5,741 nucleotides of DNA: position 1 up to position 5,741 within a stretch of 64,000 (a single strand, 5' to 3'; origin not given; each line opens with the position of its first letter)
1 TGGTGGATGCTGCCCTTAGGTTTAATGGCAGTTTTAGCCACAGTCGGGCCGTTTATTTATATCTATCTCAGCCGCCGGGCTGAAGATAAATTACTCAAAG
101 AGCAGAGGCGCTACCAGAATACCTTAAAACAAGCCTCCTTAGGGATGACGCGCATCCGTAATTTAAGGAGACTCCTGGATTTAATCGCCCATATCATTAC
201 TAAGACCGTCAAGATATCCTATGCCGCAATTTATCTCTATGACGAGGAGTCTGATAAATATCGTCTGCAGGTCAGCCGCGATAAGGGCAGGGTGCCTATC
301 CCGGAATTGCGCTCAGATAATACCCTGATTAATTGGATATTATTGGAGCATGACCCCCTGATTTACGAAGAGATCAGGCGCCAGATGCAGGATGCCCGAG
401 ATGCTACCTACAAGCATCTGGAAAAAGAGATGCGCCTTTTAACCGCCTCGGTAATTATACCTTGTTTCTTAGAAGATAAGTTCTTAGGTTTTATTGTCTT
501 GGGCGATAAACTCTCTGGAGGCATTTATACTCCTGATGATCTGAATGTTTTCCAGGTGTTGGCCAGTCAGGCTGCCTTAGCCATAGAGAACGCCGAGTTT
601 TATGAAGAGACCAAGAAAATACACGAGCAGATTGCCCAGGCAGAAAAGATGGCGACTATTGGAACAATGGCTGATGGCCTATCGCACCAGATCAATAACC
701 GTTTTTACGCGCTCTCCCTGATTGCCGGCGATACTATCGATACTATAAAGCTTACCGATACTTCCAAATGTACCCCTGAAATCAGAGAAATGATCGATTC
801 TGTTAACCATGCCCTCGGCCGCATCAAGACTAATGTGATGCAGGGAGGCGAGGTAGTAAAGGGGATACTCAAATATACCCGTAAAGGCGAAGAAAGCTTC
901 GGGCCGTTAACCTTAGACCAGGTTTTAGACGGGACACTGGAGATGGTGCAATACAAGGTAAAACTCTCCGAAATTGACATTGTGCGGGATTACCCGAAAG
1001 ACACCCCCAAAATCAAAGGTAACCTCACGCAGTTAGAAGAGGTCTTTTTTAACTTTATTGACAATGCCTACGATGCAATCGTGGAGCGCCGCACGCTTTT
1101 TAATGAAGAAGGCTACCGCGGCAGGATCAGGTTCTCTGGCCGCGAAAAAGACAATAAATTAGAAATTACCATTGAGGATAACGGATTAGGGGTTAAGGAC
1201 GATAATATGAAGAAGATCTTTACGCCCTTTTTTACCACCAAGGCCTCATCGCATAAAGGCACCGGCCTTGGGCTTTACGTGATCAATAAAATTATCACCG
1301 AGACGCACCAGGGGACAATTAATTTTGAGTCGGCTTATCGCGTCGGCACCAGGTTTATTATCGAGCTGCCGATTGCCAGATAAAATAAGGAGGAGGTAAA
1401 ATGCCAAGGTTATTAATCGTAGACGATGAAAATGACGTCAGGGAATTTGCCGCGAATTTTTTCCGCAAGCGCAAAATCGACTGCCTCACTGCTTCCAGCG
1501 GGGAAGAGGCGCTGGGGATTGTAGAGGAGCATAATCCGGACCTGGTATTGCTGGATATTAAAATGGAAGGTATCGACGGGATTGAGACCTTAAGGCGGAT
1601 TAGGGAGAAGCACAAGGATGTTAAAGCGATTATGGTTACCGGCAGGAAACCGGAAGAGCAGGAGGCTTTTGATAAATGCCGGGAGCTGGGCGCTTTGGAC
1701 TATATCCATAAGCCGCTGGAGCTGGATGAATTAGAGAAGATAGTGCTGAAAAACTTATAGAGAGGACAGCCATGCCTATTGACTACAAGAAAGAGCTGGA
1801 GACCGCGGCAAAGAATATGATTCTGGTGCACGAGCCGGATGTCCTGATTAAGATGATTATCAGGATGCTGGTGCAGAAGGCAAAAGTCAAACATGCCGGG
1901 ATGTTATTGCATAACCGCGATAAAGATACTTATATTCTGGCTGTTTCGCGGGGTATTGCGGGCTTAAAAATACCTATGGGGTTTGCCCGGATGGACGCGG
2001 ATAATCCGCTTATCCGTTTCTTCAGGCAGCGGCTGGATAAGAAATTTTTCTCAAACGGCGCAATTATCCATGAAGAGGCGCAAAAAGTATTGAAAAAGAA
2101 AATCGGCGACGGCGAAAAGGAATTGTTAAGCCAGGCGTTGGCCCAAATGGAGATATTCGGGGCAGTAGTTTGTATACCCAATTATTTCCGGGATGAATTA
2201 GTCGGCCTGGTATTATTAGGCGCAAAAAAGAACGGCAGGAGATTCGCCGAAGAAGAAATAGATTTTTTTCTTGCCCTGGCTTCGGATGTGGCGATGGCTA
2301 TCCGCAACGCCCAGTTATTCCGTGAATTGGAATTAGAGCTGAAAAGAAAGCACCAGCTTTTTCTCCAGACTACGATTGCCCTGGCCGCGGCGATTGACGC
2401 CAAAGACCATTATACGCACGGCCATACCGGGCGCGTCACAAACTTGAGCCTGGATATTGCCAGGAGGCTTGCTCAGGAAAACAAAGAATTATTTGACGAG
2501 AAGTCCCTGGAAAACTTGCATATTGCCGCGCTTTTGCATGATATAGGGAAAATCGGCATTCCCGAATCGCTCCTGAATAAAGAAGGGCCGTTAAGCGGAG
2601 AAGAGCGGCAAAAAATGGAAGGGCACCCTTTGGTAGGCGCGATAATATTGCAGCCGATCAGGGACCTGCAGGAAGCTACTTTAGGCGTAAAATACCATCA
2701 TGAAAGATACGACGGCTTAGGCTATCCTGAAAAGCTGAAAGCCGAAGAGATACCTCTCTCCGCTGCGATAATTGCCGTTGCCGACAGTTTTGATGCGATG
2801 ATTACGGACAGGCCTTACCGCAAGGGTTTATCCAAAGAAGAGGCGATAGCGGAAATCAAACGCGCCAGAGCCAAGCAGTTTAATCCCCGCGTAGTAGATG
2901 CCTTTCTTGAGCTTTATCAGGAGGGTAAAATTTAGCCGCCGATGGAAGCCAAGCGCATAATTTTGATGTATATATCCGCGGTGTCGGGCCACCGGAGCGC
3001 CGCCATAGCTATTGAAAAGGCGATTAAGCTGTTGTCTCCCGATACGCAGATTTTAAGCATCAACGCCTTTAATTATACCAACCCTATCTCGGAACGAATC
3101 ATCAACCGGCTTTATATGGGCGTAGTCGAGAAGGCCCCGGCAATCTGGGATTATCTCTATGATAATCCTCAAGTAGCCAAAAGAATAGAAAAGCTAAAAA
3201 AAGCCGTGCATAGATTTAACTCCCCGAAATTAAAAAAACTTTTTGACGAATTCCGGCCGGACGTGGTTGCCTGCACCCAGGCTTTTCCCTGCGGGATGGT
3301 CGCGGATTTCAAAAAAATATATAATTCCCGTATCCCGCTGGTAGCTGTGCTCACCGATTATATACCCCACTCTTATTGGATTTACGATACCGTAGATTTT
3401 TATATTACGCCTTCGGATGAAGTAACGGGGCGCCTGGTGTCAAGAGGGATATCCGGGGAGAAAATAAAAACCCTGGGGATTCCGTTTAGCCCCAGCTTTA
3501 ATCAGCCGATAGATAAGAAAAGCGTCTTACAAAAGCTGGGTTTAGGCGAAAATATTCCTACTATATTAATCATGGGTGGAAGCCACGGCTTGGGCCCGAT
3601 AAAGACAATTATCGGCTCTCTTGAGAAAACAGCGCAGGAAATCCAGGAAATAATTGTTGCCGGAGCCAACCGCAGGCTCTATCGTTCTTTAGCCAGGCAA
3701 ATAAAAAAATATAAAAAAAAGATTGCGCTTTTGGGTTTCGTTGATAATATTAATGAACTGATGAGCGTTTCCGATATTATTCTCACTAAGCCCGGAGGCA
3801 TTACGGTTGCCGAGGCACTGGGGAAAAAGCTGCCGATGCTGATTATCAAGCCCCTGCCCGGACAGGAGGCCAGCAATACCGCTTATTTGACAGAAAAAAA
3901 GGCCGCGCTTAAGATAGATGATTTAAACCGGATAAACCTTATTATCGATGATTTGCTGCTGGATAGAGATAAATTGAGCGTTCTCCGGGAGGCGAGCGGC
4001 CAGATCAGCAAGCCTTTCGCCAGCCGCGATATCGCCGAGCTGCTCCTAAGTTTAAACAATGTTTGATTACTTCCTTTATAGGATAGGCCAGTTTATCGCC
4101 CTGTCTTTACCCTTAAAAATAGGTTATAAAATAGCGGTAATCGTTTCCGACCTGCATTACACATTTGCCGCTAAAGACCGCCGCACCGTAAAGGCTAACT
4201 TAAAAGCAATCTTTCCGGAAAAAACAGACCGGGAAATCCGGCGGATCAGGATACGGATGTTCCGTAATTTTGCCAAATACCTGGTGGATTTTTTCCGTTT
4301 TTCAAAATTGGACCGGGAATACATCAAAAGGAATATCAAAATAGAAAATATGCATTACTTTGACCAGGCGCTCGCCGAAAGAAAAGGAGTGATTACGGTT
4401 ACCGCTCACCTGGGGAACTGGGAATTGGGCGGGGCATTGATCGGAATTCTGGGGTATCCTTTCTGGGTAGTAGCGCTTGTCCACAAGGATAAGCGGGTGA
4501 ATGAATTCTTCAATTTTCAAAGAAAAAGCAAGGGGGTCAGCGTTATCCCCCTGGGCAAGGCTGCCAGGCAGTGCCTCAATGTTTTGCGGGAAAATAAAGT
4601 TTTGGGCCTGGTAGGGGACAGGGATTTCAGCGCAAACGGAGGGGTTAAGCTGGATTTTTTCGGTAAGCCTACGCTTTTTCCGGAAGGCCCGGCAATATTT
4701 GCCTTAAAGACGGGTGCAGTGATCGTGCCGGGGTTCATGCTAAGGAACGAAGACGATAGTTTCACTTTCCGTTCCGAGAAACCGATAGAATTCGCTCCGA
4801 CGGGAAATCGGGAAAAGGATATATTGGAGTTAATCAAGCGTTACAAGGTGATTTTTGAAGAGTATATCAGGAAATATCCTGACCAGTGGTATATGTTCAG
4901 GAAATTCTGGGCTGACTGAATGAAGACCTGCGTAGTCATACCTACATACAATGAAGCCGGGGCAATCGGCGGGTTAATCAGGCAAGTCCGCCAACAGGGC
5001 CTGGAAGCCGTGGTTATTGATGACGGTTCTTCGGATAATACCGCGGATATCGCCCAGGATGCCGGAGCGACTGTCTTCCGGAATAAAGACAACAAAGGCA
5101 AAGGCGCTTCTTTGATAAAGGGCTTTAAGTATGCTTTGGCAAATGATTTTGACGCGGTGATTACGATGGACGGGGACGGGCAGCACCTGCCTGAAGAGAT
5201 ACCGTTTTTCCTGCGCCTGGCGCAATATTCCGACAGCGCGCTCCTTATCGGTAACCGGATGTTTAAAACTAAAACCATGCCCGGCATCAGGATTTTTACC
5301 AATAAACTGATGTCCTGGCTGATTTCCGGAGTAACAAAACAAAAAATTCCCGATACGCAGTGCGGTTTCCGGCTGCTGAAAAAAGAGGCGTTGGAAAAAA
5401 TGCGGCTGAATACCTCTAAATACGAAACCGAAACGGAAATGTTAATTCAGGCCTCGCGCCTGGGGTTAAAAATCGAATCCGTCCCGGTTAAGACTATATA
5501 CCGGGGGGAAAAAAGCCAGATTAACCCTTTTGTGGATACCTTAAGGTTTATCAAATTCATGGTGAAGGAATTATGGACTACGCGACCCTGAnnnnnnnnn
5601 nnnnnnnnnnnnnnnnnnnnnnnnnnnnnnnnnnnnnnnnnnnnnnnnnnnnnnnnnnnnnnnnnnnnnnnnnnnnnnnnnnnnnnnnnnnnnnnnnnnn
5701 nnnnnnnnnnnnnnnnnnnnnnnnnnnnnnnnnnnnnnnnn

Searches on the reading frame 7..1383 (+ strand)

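Call 7: search_protein_families(library=pfam, proteins=[window:7-1383:+])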
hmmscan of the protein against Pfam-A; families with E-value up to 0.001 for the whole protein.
window:7-1383:+ (458 aa): 7 families
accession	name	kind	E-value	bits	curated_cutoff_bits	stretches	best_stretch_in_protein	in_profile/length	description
PF02518.31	HATPase_c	-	1.1e-23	84.2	26.4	1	340-457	3-110/111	Histidine kinase-, DNA gyrase B-, and HSP90-like ATPase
PF13492.12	GAF_3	-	1.1e-10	42.5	27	1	56-195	5-129/129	GAF domain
PF01590.32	GAF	-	2.4e-10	41.5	22.4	1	52-193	1-133/133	GAF domain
PF13185.12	GAF_2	-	1.4e-09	38.7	28.6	1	51-194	2-136/136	GAF domain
PF13589.12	HATPase_c_3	-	3.4e-05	24.3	25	1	343-422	3-71/137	Histidine kinase-, DNA gyrase B-, and HSP90-like ATPase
PF14501.12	HATPase_c_5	-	0.00059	20.2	22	0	343-442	6-90/102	GHKL domain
PF17910.6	FeoB_Cyto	-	0.0007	20.4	23.4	0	223-270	19-65/90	FeoB cytosolic helical domain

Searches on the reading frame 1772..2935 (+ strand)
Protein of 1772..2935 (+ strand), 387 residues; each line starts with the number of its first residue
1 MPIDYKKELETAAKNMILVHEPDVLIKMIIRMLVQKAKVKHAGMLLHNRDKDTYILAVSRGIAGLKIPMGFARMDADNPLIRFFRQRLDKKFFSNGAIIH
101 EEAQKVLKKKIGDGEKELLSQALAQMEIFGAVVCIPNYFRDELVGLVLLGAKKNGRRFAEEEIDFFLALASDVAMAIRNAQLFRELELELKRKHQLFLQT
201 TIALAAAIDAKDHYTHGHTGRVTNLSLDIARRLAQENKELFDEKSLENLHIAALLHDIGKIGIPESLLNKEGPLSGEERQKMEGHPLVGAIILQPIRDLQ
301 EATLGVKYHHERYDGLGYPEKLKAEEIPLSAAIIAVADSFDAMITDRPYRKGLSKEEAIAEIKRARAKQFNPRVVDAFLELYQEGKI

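Call 7: search_protein_families(library=pfam, proteins=[window:1772-2935:+])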
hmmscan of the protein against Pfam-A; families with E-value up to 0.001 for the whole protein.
window:1772-2935:+ (387 aa): 3 families
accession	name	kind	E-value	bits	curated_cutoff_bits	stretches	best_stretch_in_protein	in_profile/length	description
PF13487.12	HD_5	-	5.9e-36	124.2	27.2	1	206-374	5-170/170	HD domain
PF01966.28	HD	-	1e-19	71.4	22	1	217-343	3-116/116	HD domain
PF01590.32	GAF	-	0.0009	20.2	22.4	0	121-177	80-133/133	GAF domain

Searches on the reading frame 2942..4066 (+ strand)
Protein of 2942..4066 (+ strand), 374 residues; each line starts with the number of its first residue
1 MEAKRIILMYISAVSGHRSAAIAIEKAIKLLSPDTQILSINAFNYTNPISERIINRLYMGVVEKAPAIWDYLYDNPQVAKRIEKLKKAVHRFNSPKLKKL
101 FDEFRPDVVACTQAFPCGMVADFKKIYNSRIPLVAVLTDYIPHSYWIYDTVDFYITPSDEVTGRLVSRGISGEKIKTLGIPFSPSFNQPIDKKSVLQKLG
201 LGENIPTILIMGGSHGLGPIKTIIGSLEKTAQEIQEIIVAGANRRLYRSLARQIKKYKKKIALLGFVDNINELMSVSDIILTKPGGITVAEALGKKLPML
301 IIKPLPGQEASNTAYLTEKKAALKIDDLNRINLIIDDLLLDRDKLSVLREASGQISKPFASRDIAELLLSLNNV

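Call 7: search_protein_families(library=pfam, proteins=[window:2942-4066:+])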
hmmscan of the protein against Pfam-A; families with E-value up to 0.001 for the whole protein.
window:2942-4066:+ (374 aa): 3 families
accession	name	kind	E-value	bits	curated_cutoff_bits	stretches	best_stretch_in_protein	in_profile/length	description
PF06925.17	MGDG_synth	-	2.6e-25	89.9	25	1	17-181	1-168/169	Monogalactosyldiacylglycerol (MGDG) synthase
PF04101.22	Glyco_tran_28_C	-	3.3e-12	47.2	22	1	207-347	1-146/166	Glycosyltransferase family 28 C-terminal domain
PF13439.12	Glyco_transf_4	-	7.8e-05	23.2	28.5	1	91-177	58-161/170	Glycosyltransferase Family 4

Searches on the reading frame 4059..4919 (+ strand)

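Call 86: search_protein_families(library=pfam, proteins=[window:4059-4919:+])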
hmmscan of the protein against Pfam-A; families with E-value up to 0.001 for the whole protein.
window:4059-4919:+ (286 aa): 1 family
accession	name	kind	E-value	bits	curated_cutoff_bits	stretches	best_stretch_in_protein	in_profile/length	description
PF03279.18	Lip_A_acyltrans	-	3e-52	178.1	22.3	1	5-284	17-293/295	Bacterial lipid A biosynthesis acyltransferase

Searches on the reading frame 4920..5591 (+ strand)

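Call 86: search_protein_families(library=pfam, proteins=[window:4920-5591:+])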
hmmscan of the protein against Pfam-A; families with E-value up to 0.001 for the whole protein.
window:4920-5591:+ (223 aa): 1 family
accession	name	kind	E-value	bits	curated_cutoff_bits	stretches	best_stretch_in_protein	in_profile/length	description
PF00535.33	Glycos_transf_2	-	1.6e-26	93.7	23.3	1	4-161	1-167/168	Glycosyl transferase family 2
